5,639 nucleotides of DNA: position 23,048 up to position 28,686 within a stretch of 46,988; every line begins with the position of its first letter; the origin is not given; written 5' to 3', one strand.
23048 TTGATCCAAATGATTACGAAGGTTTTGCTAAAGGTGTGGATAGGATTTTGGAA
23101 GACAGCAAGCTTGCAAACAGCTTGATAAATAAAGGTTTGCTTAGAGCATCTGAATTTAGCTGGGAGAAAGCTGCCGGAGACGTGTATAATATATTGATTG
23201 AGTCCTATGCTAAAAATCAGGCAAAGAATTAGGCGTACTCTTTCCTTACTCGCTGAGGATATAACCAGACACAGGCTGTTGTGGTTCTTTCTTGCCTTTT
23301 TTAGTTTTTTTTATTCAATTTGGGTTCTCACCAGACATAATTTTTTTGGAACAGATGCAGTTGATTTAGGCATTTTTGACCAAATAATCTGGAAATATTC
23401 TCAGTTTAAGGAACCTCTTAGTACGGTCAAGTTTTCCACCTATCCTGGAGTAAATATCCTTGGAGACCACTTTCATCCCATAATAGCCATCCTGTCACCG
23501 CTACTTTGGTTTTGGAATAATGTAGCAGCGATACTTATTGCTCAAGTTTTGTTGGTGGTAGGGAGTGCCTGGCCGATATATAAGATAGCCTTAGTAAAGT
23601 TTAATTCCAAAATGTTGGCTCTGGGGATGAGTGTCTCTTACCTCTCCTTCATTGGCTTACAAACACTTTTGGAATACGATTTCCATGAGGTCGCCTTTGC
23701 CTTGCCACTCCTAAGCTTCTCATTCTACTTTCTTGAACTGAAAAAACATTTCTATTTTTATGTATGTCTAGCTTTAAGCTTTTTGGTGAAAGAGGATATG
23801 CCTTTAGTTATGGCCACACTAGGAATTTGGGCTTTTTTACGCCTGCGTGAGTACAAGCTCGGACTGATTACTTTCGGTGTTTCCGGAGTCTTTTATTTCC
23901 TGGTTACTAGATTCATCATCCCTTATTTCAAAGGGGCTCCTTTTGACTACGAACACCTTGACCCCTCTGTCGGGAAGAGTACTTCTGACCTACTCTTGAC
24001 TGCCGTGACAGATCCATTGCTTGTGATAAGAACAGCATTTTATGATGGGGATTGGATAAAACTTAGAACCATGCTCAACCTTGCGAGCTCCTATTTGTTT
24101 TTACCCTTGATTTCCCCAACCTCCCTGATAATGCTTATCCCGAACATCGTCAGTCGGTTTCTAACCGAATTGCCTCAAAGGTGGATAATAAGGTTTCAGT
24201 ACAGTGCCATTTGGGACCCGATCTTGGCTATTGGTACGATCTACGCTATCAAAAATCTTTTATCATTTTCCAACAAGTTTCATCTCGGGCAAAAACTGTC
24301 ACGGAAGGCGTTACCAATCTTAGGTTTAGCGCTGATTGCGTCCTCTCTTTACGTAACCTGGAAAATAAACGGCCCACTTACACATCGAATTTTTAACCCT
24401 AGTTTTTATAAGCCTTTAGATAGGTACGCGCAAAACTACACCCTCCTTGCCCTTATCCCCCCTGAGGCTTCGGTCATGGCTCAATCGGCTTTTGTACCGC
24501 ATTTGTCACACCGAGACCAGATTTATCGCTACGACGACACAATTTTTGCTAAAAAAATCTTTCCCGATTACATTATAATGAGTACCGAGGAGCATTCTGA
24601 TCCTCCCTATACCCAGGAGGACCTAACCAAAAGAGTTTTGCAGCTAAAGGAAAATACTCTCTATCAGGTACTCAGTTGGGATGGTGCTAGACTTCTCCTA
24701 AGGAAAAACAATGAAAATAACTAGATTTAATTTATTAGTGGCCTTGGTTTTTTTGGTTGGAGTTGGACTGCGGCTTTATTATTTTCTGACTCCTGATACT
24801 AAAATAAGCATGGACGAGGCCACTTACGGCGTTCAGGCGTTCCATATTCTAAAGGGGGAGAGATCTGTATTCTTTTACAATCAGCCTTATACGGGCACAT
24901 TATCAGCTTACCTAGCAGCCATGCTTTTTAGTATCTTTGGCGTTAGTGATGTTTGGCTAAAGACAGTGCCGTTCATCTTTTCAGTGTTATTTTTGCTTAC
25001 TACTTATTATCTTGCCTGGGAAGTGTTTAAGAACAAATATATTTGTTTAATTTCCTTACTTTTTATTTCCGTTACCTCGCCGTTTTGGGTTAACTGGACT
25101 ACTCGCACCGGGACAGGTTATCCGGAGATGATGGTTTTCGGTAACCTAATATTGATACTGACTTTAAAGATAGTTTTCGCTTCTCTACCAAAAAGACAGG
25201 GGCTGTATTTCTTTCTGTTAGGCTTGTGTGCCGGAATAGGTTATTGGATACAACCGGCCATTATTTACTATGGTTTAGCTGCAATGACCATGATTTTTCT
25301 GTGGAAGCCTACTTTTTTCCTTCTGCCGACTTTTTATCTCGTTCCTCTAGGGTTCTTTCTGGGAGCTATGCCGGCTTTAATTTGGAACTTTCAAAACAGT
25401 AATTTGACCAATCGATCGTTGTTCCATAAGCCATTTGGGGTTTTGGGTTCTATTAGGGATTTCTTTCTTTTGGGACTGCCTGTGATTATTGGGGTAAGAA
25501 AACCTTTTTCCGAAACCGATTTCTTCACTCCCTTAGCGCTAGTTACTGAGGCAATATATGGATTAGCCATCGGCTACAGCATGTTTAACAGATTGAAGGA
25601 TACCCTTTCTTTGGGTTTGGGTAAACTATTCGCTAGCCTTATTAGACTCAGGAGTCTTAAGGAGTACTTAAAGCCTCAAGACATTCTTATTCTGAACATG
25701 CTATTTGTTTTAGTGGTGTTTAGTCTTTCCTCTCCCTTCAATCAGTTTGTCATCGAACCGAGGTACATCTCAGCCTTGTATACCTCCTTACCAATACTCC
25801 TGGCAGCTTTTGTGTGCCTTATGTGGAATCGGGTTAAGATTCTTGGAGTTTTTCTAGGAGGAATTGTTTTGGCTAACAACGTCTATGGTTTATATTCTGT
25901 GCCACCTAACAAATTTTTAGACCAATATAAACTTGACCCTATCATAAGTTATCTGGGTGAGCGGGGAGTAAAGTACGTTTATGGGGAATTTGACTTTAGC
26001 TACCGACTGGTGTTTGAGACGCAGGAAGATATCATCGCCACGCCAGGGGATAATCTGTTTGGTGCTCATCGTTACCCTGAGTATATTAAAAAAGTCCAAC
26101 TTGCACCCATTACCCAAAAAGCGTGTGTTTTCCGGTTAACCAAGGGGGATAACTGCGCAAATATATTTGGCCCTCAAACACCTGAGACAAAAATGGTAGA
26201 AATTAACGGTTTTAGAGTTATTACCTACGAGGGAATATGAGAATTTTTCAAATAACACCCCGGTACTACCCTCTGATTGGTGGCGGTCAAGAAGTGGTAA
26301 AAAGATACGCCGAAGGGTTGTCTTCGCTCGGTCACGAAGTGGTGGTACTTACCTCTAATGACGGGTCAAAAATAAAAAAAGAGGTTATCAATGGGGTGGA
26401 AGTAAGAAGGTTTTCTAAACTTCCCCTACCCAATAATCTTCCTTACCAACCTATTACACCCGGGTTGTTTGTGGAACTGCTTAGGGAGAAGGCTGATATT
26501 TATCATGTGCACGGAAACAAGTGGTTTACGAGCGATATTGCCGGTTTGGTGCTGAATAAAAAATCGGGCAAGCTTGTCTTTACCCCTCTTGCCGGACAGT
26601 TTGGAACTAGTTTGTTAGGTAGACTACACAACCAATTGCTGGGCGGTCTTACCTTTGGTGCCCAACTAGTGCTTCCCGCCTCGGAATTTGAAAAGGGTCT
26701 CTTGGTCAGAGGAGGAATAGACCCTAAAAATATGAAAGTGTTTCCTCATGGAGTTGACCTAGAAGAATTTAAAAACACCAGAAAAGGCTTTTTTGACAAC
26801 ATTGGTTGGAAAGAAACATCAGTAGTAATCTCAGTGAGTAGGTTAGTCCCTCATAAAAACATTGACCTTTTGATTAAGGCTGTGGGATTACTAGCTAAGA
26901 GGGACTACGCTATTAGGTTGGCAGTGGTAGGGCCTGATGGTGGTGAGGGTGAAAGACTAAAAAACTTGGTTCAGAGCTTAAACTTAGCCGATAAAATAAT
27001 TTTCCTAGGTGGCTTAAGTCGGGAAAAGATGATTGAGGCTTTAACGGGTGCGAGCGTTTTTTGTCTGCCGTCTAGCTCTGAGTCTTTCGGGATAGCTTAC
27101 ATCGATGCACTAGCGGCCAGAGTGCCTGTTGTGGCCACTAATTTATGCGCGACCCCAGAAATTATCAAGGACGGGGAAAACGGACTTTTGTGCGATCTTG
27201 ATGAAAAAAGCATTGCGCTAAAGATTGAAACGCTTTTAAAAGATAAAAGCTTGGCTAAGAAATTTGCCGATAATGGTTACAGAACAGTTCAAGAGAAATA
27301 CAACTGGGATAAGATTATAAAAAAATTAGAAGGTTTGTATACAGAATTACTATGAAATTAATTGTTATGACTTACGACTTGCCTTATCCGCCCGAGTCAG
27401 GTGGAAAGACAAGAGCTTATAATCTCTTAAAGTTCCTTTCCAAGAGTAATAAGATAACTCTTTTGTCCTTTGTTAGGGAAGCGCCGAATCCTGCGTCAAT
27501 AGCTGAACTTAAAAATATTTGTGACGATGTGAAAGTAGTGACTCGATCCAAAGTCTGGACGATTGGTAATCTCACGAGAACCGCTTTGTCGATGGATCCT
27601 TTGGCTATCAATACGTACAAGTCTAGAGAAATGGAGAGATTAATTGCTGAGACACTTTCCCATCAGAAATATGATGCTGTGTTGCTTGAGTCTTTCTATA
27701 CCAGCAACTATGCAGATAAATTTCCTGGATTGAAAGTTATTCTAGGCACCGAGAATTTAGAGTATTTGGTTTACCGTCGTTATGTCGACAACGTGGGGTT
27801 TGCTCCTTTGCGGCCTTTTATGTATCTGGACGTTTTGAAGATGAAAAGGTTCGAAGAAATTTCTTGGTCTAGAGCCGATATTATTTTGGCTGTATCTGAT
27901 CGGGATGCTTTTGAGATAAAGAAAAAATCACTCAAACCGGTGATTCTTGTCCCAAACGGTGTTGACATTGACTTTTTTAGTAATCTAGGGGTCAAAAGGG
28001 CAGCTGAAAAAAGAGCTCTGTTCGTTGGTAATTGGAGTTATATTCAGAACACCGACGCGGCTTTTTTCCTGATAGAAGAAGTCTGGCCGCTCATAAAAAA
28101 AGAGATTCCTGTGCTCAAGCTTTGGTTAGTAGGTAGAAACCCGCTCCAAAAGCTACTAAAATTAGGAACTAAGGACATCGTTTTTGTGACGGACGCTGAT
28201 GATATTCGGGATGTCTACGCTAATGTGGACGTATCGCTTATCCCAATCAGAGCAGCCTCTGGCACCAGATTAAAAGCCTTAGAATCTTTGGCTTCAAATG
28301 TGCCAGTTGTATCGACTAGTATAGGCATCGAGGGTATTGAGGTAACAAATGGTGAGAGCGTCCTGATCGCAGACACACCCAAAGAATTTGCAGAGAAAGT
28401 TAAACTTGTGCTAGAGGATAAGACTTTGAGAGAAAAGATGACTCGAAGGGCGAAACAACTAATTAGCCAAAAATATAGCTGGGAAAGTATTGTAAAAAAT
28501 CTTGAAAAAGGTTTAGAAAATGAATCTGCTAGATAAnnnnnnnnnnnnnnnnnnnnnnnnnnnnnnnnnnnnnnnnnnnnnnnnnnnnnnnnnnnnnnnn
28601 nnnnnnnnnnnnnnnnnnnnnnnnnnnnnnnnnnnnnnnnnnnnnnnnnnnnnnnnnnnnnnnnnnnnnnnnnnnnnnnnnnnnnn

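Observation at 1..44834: Unusually GT-dense locus: 9 GT-C-type membrane proteins, 11 GT4, 4 GT2 and 1 phosphoglycosyl transferase, suggesting an undescribed extracytoplasmic glycan system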

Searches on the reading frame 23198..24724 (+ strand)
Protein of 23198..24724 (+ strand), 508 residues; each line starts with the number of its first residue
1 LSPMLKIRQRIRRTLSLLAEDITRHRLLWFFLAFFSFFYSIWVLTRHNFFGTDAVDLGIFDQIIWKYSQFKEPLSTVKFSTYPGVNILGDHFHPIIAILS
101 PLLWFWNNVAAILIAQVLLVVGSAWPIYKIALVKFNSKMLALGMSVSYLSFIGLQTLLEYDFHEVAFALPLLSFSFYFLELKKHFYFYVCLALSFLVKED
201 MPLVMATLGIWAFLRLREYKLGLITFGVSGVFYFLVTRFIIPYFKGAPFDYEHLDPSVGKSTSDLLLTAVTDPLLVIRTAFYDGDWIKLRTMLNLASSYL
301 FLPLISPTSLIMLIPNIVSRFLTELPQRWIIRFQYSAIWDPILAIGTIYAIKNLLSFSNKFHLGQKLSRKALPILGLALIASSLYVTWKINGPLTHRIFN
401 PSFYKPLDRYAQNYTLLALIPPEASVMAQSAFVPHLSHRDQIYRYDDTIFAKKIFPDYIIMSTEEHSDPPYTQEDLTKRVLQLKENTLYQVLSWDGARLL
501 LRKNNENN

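Call 5: search_protein_families(library=pfam, proteins=[window:23198-24724:+], max_evalue=0.01)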
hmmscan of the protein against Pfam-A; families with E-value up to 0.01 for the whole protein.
window:23198-24724:+ (508 aa): 1 family
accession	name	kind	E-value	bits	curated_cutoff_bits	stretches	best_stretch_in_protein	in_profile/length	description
PF09852.15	DUF2079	-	7.4e-64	216.9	28.2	1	50-475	5-431/459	Predicted membrane protein (DUF2079)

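Call 32: search_solved_structures(query=window:23198-24724:+, max_evalue=10)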
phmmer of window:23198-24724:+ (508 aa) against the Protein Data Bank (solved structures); distinct sequences matched with E-value up to 10: 0.

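Call 37: find_homologous_proteins(query=window:23198-24724:+, max_evalue=0.00001)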
Query window:23198-24724:+ (508 aa): 1156 proteins with E <= 0.00001 among 8000 candidates; the best 120 are listed.
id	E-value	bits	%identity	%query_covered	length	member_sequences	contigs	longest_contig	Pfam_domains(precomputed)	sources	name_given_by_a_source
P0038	0.0e+0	1118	99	99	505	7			PF09852.16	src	-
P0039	1.0e-277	940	82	97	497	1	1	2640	PF09852.16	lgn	-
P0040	7.7e-206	703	66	92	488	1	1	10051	PF09852.16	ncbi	-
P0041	1.6e-195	669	61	96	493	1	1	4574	PF09852.16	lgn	-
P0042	5.0e-186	638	60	95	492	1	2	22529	PF09852.16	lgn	-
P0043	1.0e-169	584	54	95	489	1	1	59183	PF09852.16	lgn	-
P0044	1.3e-167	577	53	94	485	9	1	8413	PF09852.16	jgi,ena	-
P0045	6.2e-164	565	54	94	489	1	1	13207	PF09852.16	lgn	-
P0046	3.5e-156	539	52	93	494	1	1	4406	PF09852.16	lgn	-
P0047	4.4e-147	509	50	93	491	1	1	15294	PF09852.16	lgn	-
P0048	1.7e-145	504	50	92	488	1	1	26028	PF09852.16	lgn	-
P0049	1.6e-143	498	51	94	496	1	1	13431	PF09852.16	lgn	-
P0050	6.7e-143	496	48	95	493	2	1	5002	PF09852.16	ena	-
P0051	1.6e-141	491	47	94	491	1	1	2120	PF09852.16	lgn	-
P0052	3.8e-141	490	48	94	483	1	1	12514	PF09852.16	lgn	-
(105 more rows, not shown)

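Call 50: predict_structure(alignment_id=A2)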
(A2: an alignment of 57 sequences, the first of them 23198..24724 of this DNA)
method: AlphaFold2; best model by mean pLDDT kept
length: 508 residues; sequences in the alignment: 57
mean_pLDDT: 95.9   pTM: 0.94
mean pLDDT of the five models: 95.9, 95.6, 95.4, 95.4, 95.2
residues with pLDDT >= 90: 481; 70-90: 23; 50-70: 3; < 50: 1
segments of 3 or more residues with pLDDT < 50: none
pLDDT, mean of each block of 10 residues (from residue 1): 93 96 98 98 97 88 98 96 95 97 98 98 99 98 98 96 97 98 98 98 98 98 98 97 95 92 95 97 96 98 97 95 94 96 98 95 87 98 97 94 96 98 97 97 95 97 90 94 97 98 80
secondary structure, 60 per line:
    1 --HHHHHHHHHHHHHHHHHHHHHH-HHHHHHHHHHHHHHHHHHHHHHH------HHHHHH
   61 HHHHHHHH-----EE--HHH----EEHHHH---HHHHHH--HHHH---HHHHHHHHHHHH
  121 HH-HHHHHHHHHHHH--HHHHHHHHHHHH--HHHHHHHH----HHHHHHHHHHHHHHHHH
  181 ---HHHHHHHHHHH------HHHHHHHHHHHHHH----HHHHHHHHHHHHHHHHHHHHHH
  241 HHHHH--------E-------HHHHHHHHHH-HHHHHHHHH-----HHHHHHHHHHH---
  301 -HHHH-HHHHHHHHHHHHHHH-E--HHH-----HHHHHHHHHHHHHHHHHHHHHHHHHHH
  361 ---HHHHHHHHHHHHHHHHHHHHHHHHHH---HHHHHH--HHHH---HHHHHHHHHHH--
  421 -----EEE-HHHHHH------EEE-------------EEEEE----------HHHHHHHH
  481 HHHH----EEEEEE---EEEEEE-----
elements in order: H3-24 H26-48 H55-68 H87-90 H94-99 H102-105 H109-122 H124-135 H138-149 H152-159 H164-180 H184-194 H201-214 H219-245 H262-271 H273-281 H287-297 H302-305 H307-321 H334-360 H364-389 H393-398 H401-404 H408-418 E426-428 H430-435 E442-444 E458-462 H473-484 E489-494 E498-503

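Call 53: fold_search(model_id=the predicted structure, library=pdb)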
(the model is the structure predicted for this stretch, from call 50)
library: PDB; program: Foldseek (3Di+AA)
matches with E <= 10: 367; with E <= 0.001: 16
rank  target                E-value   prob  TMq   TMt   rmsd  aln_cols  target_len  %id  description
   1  6ftg_5                3.6e-05  1.00  0.48  0.40  13.6       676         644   10  Subtomogram average of OST-containing ribosome-translocon complexes from canine rough microsomal membranes (released 2018-03-21)
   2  8b6l_I                4.0e-05  1.00  0.46  0.36  11.1       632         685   11  Subtomogram average of the human Sec61-TRAP-OSTA-translocon (released 2022-12-07)
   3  7zlh_A                5.9e-05  1.00  0.53  0.44   9.7       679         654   11  Cryo-EM structure of C-mannosyltransferase CeDPY19, in apo state, bound to CMT2-Fab and anti-Fab nanobody (released 2023-01-11)
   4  7zli_A                5.9e-05  1.00  0.49  0.41  10.5       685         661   11  Cryo-EM structure of C-mannosyltransferase CeDPY19, in complex with Dol25-P-Man and bound to CMT2-Fab and anti-Fab nan (released 2023-01-11)
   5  7zlg_A                8.2e-05  1.00  0.51  0.42   9.6       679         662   10  Cryo-EM structure of C-mannosyltransferase CeDPY19, in complex with acceptor peptide and bound to CMT2-Fab and anti-Fa (released 2023-01-11)
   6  8agb_A                1.6e-04  1.00  0.47  0.39   9.6       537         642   10  Structure of yeast oligosaccharylransferase complex with lipid-linked oligosaccharide bound (released 2022-12-07)
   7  8pn9_A                1.6e-04  1.00  0.47  0.39  11.8       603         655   11  Structure of human oligosaccharyltransferase OST-A complex bound to NGI-1 (released 2024-05-08)
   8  7oci_F                1.6e-04  1.00  0.45  0.38  11.1       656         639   11  Cryo-EM structure of yeast Ost6p containing oligosaccharyltransferase complex (released 2022-02-16)
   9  9s6u_A                2.1e-04  1.00  0.38  0.36  11.5       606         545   11  Ternary cryo-EM structure of human ALG9 with Dol25-PP-GlcNAc2Man8, Dol25-P-Man and Fab (released 2026-03-18)
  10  6s7t_A                2.8e-04  1.00  0.47  0.36  11.2       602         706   10  Cryo-EM structure of human oligosaccharyltransferase complex OST-B (released 2019-12-18)
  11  8if8_C                3.0e-04  1.00  0.46  0.40  11.2       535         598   12  Arabinosyltransferase AftA (released 2023-05-31)
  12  6c26_A                4.4e-04  1.00  0.45  0.38  12.6       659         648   10  The Cryo-EM structure of a eukaryotic oligosaccharyl transferase complex (released 2018-01-31)
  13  9s6s_A                5.0e-04  1.00  0.36  0.35  11.8       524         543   10  Ternary cryo-EM structure of human ALG9 with Dol25-PP-GlcNAc2Man6, Dol25-P-Man and Fab (released 2026-03-18)
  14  6s7o_A                5.9e-04  1.00  0.45  0.37  12.1       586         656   11  Cryo-EM structure of human oligosaccharyltransferase complex OST-A (released 2019-12-18)
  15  8agc_A                6.5e-04  1.00  0.42  0.33  12.7       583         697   11  Structure of yeast oligosaccharylransferase complex with lipid-linked oligosaccharide and non-acceptor peptide bound (released 2022-12-07)
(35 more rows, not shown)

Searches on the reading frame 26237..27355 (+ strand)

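Call 6: search_protein_families(library=pfam, proteins=[window:26237-27355:+], max_evalue=0.01)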
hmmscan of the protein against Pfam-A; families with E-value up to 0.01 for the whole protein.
window:26237-27355:+ (372 aa): 6 families
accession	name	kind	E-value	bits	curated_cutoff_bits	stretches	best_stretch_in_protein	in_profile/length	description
PF00534.26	Glycos_transf_1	-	1.3e-43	149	26.4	1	192-349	13-171/172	Glycosyl transferases group 1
PF13692.12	Glyco_trans_1_4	-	8.9e-32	110.7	27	1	196-336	3-142/142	Glycosyl transferases group 1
PF13439.12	Glyco_transf_4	-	1.4e-18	68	28.5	1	14-177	1-170/170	Glycosyltransferase Family 4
PF13579.12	Glyco_trans_4_4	-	4.4e-15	56.8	29.7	1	15-172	1-158/158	Glycosyl transferase 4-like domain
PF20706.3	GT4-conflict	-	3.1e-12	46.6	26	1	193-364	196-385/385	Family 4 Glycosyltransferase in conflict systems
PF13524.12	Glyco_trans_1_2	-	6.4e-05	23.4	25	1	221-365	10-143/144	Glycosyl transferase-like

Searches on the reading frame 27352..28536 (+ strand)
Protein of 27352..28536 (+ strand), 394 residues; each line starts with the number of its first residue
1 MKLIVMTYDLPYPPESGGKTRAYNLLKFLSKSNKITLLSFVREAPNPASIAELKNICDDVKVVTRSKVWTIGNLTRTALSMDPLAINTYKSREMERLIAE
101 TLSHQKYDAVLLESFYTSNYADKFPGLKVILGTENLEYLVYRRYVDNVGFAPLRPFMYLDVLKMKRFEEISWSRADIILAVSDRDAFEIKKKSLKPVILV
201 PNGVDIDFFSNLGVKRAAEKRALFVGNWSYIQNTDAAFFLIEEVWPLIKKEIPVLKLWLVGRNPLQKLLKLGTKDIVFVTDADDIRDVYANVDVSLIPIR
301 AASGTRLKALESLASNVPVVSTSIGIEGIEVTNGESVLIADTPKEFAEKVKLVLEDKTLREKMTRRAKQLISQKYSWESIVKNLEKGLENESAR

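Call 6: search_protein_families(library=pfam, proteins=[window:27352-28536:+], max_evalue=0.01)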
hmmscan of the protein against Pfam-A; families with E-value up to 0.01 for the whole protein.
window:27352-28536:+ (394 aa): 4 families
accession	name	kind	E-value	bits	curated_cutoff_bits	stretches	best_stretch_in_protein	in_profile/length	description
PF13692.12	Glyco_trans_1_4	-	2.8e-22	80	27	1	220-356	2-142/142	Glycosyl transferases group 1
PF00534.26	Glycos_transf_1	-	1.2e-13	51.4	26.4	1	240-369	32-171/172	Glycosyl transferases group 1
PF13524.12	Glyco_trans_1_2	-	1e-08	35.6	25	1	282-385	37-143/144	Glycosyl transferase-like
PF13439.12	Glyco_transf_4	-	0.0017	18.8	28.5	1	164-207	123-169/170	Glycosyltransferase Family 4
